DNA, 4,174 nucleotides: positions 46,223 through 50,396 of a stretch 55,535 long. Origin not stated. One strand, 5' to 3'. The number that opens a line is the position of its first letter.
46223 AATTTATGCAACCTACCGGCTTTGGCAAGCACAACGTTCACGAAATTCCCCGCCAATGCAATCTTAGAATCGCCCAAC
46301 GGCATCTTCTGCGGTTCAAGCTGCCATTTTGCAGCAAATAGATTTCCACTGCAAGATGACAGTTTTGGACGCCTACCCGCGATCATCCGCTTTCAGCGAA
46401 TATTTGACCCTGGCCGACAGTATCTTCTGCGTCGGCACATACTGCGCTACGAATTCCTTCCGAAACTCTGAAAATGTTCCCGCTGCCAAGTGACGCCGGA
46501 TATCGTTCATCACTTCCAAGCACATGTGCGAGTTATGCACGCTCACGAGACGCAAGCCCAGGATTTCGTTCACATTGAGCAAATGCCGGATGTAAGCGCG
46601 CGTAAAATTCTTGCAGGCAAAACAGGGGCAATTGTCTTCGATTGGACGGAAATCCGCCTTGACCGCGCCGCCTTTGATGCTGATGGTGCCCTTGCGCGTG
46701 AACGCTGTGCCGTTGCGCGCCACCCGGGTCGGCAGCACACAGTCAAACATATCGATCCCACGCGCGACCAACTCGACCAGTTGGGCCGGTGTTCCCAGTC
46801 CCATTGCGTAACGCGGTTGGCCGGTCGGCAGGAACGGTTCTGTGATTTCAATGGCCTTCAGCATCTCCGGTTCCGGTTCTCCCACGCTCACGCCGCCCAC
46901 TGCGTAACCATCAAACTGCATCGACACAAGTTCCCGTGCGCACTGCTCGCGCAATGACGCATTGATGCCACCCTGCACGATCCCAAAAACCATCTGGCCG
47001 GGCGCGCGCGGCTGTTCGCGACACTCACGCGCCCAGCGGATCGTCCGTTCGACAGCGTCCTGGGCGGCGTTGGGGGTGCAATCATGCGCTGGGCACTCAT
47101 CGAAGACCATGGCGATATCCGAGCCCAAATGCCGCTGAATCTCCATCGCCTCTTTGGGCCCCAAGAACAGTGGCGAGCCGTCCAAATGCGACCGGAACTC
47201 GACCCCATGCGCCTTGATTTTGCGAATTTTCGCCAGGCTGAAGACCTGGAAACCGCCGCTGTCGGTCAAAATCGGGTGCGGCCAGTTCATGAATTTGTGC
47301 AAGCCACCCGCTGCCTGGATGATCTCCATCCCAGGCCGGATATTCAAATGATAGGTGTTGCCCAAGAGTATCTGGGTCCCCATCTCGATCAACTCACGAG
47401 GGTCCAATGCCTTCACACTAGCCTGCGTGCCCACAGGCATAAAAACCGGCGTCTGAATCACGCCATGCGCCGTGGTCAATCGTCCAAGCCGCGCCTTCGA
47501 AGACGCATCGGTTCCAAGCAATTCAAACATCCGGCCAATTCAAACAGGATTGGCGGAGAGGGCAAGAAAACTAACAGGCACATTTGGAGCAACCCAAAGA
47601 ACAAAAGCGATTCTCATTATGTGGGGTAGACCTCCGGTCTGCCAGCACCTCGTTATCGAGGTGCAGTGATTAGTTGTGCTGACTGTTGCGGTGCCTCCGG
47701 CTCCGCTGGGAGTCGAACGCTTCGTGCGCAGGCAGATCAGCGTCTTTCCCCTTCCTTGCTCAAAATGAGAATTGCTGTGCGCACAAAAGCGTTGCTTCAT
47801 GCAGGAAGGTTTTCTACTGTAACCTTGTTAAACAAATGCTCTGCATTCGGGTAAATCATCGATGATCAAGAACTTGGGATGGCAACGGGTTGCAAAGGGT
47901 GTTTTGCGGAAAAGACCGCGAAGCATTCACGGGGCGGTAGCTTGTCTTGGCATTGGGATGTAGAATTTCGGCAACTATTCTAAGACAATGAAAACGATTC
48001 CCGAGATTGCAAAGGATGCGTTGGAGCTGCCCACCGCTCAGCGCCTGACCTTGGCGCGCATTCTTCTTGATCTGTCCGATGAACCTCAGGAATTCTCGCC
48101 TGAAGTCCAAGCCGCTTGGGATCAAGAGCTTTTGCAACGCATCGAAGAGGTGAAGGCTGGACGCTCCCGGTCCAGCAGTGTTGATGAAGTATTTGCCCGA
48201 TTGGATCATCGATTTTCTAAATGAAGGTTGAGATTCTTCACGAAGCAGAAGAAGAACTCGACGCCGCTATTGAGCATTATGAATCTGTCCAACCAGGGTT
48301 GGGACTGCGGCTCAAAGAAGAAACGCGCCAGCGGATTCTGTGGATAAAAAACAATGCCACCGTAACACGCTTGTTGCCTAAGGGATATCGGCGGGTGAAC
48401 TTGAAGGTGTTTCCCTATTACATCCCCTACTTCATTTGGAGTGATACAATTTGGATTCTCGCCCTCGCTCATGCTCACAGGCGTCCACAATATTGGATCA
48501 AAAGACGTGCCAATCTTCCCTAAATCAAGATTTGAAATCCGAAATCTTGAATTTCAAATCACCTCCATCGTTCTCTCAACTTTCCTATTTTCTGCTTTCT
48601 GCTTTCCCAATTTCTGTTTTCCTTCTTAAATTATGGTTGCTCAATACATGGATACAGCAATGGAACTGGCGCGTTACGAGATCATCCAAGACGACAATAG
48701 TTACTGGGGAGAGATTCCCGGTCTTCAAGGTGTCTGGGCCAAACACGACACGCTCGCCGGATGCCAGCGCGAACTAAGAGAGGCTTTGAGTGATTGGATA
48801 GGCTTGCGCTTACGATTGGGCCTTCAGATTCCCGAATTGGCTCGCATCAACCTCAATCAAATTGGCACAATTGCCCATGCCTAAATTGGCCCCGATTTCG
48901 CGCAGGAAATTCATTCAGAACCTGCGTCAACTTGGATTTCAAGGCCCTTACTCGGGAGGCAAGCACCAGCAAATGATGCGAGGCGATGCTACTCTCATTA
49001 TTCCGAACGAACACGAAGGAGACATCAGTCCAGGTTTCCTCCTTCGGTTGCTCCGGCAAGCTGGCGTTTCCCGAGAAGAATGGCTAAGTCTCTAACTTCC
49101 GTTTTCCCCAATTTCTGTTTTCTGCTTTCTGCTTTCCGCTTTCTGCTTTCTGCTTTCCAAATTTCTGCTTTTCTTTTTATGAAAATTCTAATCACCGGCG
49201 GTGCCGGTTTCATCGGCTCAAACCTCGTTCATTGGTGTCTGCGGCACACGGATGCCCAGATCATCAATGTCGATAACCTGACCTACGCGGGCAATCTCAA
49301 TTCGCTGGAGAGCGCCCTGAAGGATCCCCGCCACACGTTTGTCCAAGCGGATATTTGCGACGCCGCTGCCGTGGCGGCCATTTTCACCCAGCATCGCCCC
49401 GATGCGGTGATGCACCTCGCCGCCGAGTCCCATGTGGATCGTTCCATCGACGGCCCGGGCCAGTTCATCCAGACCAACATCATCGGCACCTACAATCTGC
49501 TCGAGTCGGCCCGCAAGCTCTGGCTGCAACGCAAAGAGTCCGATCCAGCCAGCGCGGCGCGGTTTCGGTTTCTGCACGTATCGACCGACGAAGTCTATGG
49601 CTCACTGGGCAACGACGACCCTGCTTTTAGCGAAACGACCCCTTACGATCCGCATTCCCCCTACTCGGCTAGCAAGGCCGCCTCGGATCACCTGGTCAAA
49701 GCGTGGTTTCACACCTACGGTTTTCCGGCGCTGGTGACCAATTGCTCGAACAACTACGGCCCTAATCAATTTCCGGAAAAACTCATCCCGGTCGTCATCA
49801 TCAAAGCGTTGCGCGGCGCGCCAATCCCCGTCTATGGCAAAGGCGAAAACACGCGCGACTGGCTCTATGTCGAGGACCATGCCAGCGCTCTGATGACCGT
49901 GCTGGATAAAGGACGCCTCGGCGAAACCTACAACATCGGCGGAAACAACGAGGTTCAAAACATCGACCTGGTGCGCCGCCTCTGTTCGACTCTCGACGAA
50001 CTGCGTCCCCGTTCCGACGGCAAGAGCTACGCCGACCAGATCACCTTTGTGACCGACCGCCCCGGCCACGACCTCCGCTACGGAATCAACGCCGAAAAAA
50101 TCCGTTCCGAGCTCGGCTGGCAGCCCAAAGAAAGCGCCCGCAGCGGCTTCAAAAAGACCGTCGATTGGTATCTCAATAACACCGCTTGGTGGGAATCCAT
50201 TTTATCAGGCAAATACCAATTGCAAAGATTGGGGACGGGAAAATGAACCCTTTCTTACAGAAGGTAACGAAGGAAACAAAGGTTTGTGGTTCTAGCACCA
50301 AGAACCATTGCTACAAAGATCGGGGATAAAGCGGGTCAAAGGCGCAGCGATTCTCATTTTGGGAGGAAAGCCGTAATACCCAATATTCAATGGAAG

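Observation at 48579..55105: Same-orientation CTTTCTG heptamer arrays delimit every cassette of the toxin-antitoxin island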

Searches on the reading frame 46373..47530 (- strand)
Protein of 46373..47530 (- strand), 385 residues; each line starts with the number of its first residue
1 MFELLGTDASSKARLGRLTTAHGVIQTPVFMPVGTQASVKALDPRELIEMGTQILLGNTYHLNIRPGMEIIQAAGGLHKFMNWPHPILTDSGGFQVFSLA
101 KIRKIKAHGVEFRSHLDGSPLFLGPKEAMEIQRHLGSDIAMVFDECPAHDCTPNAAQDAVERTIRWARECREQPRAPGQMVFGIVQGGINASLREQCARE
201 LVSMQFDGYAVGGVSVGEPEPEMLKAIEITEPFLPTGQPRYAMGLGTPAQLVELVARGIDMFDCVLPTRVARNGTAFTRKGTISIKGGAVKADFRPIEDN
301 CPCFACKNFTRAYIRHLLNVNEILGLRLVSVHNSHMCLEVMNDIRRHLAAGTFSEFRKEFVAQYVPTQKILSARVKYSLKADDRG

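Call 8: find_encoding_contigs(protein=window:46373-47530:-, flank=10000, max_places=6)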
Protein window:46373-47530:- (385 aa): 3 contigs read that carry it; 1 place shown.
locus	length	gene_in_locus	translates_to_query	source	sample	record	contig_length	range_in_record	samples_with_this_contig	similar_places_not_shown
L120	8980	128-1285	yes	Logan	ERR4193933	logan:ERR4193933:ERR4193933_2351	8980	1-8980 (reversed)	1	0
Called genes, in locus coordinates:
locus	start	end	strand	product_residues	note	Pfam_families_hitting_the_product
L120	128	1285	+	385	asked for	PF01702:TGT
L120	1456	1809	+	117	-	PF02699:YajC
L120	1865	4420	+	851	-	PF07549:Sec_GG (faint), PF21760:SecD_1st, PF22599:SecDF_P1_head, PF02355:SecD_SecF_C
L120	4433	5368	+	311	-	PF03741:TerC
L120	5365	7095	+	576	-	PF01368:DHH, PF02272:DHHA1, PF17768:RecJ_OB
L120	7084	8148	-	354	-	PF13489:Methyltransf_23, PF07021:MetW (weak), PF13847:Methyltransf_31, PF08241:Methyltransf_11, PF08242:Methyltransf_12, PF13649:Methyltransf_25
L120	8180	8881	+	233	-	PF21033:RMD1-3 (weak)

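Call 9: find_related_loci(query=window:46373-47530:-, collection=genome_contigs, flank=10000)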
Query window:46373-47530:- (385 aa) in genome_contigs; peptide patterns used: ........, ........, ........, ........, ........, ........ (x = any residue, [..] = any of these).
600 stretches matched a pattern (row limit reached: there are more); 600 encode a relative of the query (tblastn E <= 1e-3); the best 80 are kept; 80 distinct loci.
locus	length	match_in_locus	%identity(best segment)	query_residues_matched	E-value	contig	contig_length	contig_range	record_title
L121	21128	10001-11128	79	1-376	0e+0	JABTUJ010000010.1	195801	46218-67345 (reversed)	MAG: Verrucomicrobiales bacterium isolate H5_VER1 seq0010, whole genome shotgun sequence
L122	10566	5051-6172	78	1-374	0e+0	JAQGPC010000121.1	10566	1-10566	MAG: Pedosphaera sp. isolate RYN_629 scaffold_731572, whole genome shotgun sequence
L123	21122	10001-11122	75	1-374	0e+0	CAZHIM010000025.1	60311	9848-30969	MAG TPA_asm: uncultured Bifidobacteriaceae bacterium isolate binchicken_co3_346 genome assembly, contig: NODE_1388_lengt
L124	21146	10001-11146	74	1-383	0e+0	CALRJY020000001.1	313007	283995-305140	MAG: Chitinophaga pinensis isolate JJ-GEL11-19-2-m1-bin235 genome assembly, contig: JJ-R1525-126-C8, whole genome shotgu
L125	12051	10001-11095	63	1-364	2e-153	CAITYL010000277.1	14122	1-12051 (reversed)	MAG: uncultured Lentisphaerae bacterium isolate Loclat_bin-12951 genome assembly, contig: bin-12951:277/404, whole genom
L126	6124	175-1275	63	1-369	5e-154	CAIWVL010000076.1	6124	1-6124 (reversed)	MAG: uncultured Spartobacteria bacterium isolate F14_bin-0563 genome assembly, contig: bin-0563:076/380, whole genome sh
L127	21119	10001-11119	59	1-365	5e-152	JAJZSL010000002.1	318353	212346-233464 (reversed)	MAG: bacterium isolate SKS3.bin34 NODE_21_length_318353_cov_10.815160, whole genome shotgun sequence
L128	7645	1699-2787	60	2-364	2e-151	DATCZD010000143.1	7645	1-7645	MAG TPA_asm: Pontiella sp. isolate SMAG_U61 k141_1325794, whole genome shotgun sequence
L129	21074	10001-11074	61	2-359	3e-150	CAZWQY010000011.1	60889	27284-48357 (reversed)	MAG TPA_asm: uncultured Lentisphaeraceae bacterium isolate binchicken_co370_218 genome assembly, contig: NODE_671_length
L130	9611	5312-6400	59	2-364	6e-149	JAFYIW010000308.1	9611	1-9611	MAG: Victivallales bacterium isolate RGIG7131 Water_buffalos_Abomasum-4__c887345, whole genome shotgun sequence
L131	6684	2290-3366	60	2-360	7e-149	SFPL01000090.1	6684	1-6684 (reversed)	MAG: Lentisphaeraceae bacterium isolate W3P31.013 Contig21914, whole genome shotgun sequence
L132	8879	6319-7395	58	1-359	2e-144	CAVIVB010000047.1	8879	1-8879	bacterium isolate H07617-L1_cleanbin_000054 genome assembly, contig: Spades_H07617-L1_contig_5414, whole genome shotgun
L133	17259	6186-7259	57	2-359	2e-142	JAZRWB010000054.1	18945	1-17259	MAG: Kiritimatiellia bacterium isolate T1900044952_TA20190005.MAGScoT_cleanbin_000099 SGB_3709_k141_388324, whole genome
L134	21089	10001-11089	55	2-364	1e-139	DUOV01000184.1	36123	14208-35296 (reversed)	MAG TPA_asm: Clostridia bacterium isolate AS08sgBPME_225 266206_AS08, whole genome shotgun sequence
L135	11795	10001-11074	57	2-360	6e-139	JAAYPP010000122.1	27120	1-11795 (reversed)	MAG: Lentisphaerae bacterium isolate AS22ysBPME_238 77312_AS22, whole genome shotgun sequence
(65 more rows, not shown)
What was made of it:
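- On STRR (cyanobacterial short tandemly repeated repetitive sequences): The host is a verrucomicrobium (call 9).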

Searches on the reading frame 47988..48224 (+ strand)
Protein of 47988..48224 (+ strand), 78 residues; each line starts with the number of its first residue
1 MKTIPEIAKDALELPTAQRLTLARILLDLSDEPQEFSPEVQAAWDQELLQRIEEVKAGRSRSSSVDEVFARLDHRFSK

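Call 32: search_protein_families(library=pfam, proteins=[window:47988-48224:+], max_evalue=0.01)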
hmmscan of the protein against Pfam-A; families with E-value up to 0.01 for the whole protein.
window:47988-48224:+ (78 aa): 1 family
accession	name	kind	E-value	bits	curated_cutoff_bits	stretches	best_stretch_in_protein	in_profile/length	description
PF09720.15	Unstab_antitox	-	1.6e-09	38.1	23.3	1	13-68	1-54/54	Putative addiction module component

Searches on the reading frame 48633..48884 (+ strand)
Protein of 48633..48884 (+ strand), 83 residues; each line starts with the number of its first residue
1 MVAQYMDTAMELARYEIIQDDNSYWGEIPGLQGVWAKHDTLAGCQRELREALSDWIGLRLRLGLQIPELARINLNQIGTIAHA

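Call 32: search_protein_families(library=pfam, proteins=[window:48633-48884:+], max_evalue=0.01)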
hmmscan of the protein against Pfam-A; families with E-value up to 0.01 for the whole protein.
window:48633-48884:+ (83 aa): 1 family
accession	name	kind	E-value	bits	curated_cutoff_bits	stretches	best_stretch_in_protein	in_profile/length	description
PF21748.3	UPF0150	-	5.1e-28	97.2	27.3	1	4-67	1-64/64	UPF0150-like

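Call 39: find_encoding_contigs(protein=window:48633-48884:+, flank=6000, max_places=10)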
Protein window:48633-48884:+ (83 aa): 6 contigs read that carry it; 6 places shown.
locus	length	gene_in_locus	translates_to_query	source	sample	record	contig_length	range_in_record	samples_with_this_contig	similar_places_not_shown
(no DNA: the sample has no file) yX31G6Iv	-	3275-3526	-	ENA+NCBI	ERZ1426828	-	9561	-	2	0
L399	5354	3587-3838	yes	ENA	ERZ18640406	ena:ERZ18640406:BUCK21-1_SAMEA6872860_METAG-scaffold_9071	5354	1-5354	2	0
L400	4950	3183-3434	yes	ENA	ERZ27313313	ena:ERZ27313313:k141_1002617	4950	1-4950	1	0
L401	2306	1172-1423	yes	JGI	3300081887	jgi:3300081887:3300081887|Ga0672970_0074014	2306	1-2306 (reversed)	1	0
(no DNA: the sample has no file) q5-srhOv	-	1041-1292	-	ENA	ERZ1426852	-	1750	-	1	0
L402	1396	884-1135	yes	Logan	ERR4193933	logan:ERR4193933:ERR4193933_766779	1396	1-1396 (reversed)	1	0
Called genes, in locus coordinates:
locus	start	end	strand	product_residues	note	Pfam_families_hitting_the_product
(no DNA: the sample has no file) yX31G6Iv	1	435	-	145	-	?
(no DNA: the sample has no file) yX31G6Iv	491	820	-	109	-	PF02699:YajC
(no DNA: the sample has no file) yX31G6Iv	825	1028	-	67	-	-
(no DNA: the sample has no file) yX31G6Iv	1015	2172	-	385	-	PF01702:TGT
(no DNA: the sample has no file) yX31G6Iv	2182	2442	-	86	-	-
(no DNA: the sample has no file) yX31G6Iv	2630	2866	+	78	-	PF09720:Unstab_antitox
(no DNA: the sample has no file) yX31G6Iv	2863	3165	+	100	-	-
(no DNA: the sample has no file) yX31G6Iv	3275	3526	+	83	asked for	PF21748:UPF0150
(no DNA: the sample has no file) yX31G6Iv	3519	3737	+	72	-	PF07927:HicA_toxin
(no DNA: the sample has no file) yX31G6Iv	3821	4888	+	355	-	PF01073:3Beta_HSD, PF01370:Epimerase, PF02719:Polysacc_synt_2, PF04321:RmlD_sub_bind, PF07993:NAD_binding_4 (weak), PF16363:GDP_Man_Dehyd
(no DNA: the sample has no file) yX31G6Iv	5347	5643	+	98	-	PF21716:dnstrm_HI1420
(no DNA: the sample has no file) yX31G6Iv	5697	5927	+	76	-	-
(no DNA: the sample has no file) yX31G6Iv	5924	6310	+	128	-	PF01850:PIN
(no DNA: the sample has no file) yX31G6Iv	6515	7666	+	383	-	-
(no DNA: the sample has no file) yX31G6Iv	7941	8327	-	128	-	PF01850:PIN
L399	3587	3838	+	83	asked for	PF21748:UPF0150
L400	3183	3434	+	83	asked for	PF21748:UPF0150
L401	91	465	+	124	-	PF00453:Ribosomal_L20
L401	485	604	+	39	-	-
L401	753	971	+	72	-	-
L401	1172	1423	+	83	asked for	PF21748:UPF0150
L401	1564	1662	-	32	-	-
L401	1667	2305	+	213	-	?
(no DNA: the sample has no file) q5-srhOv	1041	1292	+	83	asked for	PF21748:UPF0150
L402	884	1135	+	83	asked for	PF21748:UPF0150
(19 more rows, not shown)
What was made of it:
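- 48633..49095 (+): hicB (UPF0150, 48633-48884) and hicA (48877-49095). The cassette lies between arrays 1 and 2. Calls 32, 39.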

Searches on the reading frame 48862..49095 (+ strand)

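Call 32: search_protein_families(library=pfam, proteins=[window:48862-49095:+], max_evalue=0.01)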
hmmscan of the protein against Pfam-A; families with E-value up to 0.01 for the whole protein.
window:48862-49095:+ (77 aa): 1 family
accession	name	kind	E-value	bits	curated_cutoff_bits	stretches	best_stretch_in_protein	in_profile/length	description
PF07927.17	HicA_toxin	-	4.3e-09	36.8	27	1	15-69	2-58/58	HicA toxin of bacterial toxin-antitoxin,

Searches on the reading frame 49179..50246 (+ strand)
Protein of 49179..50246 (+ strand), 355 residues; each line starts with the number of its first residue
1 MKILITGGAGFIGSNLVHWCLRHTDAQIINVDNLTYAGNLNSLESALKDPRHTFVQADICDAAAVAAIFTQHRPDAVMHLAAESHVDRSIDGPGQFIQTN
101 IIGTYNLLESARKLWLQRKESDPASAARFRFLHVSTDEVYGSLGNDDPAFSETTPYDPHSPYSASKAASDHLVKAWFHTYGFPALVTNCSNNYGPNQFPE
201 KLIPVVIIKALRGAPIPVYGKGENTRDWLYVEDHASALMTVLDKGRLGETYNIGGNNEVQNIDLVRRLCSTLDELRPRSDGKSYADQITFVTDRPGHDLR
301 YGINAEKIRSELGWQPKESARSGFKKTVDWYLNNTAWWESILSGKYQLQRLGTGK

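Call 32: search_protein_families(library=pfam, proteins=[window:49179-50246:+], max_evalue=0.01)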
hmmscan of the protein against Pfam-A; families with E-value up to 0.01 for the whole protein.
window:49179-50246:+ (355 aa): 9 families
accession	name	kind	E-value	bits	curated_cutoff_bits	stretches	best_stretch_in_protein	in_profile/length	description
PF16363.11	GDP_Man_Dehyd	-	2.7e-90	303.6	27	1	4-326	1-331/332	GDP-mannose 4,6 dehydratase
PF01370.27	Epimerase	-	4.9e-71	239.4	20.9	1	3-254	1-240/240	NAD dependent epimerase/dehydratase family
PF02719.21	Polysacc_synt_2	-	1.2e-15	57.9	20.2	1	3-113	1-117/293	Polysaccharide biosynthesis protein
PF04321.23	RmlD_sub_bind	-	7.3e-15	55.2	27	1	1-176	1-139/287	RmlD substrate binding domain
PF01073.25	3Beta_HSD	-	6.4e-13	48.8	22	1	4-238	1-225/280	3-beta hydroxysteroid dehydrogenase/isomerase family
PF07993.18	NAD_binding_4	-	3.9e-09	36.5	20.1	1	5-191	1-206/258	Male sterility protein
PF03435.24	Sacchrp_dh_NADP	-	0.00016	22.4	25.1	1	4-82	2-77/129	Saccharopine dehydrogenase NADP binding domain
PF00106.31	adh_short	-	0.0006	19.8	26.6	0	3-72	3-71/195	short chain dehydrogenase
PF08659.16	KR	-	0.0039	17.6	22.6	1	3-74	3-77/180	KR domain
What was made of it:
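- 49179..50246 (+): rfbB (dTDP-glucose 4,6-dehydratase family). Call 32.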

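Call 38: find_related_loci(query=window:49179-50246:+, collection=genome_contigs, flank=4000)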
Query window:49179-50246:+ (355 aa) in genome_contigs; peptide patterns used: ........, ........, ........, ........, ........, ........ (x = any residue, [..] = any of these).
600 stretches matched a pattern (row limit reached: there are more); 600 encode a relative of the query (tblastn E <= 1e-3); the best 80 are kept; 80 distinct loci.
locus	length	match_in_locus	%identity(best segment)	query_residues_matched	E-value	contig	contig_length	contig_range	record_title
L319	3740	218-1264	70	1-352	7e-178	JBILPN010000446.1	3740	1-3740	MAG: Luteolibacter sp. isolate ME2018-04-20_3300034022_group8_bin123 Rohwer_bin2740_scaffold_30572_c1, whole genome shot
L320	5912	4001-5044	64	1-353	1e-154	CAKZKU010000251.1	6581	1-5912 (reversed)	MAG TPA_asm: uncultured Microbacteriaceae bacterium isolate ERR2094175_bin.128_CONCOCT_v1.1_MAG genome assembly, contig:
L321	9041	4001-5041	64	3-353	1e-153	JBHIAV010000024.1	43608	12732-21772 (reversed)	MAG: Gemmatimonadota bacterium isolate K_2_bin.6 NODE_244_length_43608_cov_9.593231, whole genome shotgun sequence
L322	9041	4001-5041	64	1-352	7e-153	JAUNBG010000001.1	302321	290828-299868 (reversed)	MAG: Planctomycetia bacterium isolate S1R_St_28 NODE_4_length_302321_cov_26.296805, whole genome shotgun sequence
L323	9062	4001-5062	63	1-355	5e-151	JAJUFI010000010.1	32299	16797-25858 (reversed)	MAG: Alcaligenaceae bacterium isolate bin7 k141_85947_length_32299_cov_61.8411, whole genome shotgun sequence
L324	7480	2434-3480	62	3-353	9e-149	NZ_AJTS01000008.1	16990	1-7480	Vreelandella stevensii S18214 Contig8, whole genome shotgun sequence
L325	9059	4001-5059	61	1-354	1e-148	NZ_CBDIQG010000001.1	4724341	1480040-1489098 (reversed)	MAG: Rheinheimera sp. isolate NI281-mx-bin12 N-NV281-C6, whole genome shotgun sequence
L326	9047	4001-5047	63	1-355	1e-148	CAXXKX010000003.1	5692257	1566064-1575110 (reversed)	MAG: Victivallales bacterium isolate ae9def30-7e47-498c-8b42-800f64c20784 genome assembly, contig: contig_3, whole genom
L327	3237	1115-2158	60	1-352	6e-154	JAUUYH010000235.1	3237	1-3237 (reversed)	MAG: Kiritimatiellota bacterium isolate CSMAG_162 CSMAG_162_k127_9313721_length_3237_cov_31.6794, whole genome shotgun s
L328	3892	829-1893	61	3-354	3e-152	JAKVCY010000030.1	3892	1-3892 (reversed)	MAG: Thalassotalea sp. isolate ALOHA_ZT_66 ZT-Thalassotalea-1_30, whole genome shotgun sequence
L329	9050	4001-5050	62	1-353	3e-147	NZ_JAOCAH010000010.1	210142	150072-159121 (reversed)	Pseudomonas sp. GD03944 10, whole genome shotgun sequence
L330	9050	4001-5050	62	1-354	2e-147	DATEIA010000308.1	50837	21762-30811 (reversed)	MAG TPA_asm: Rhizomicrobium sp. isolate SMAG_U8825 k141_1740663, whole genome shotgun sequence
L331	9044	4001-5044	61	1-352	1e-146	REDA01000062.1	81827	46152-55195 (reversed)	MAG: Balneolaceae bacterium isolate DLM2.Bin75 NODE_181_length_81827_cov_25.0828, whole genome shotgun sequence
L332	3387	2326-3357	61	1-347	2e-152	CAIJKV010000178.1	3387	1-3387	MAG: uncultured beta proteobacterium isolate MJ-time_bin-0050 genome assembly, contig: bin-0050:178/408, whole genome sh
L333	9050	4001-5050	63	2-352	1e-146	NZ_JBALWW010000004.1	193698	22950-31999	MAG: Halopseudomonas sp. isolate 8NakV-03 NODE_4_length_193698_cov_40.559165, whole genome shotgun sequence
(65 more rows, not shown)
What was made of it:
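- Tried and rejected: The best relative is 70% identical and the rest come from other phyla, so rfbB is itself accessory (call 38).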
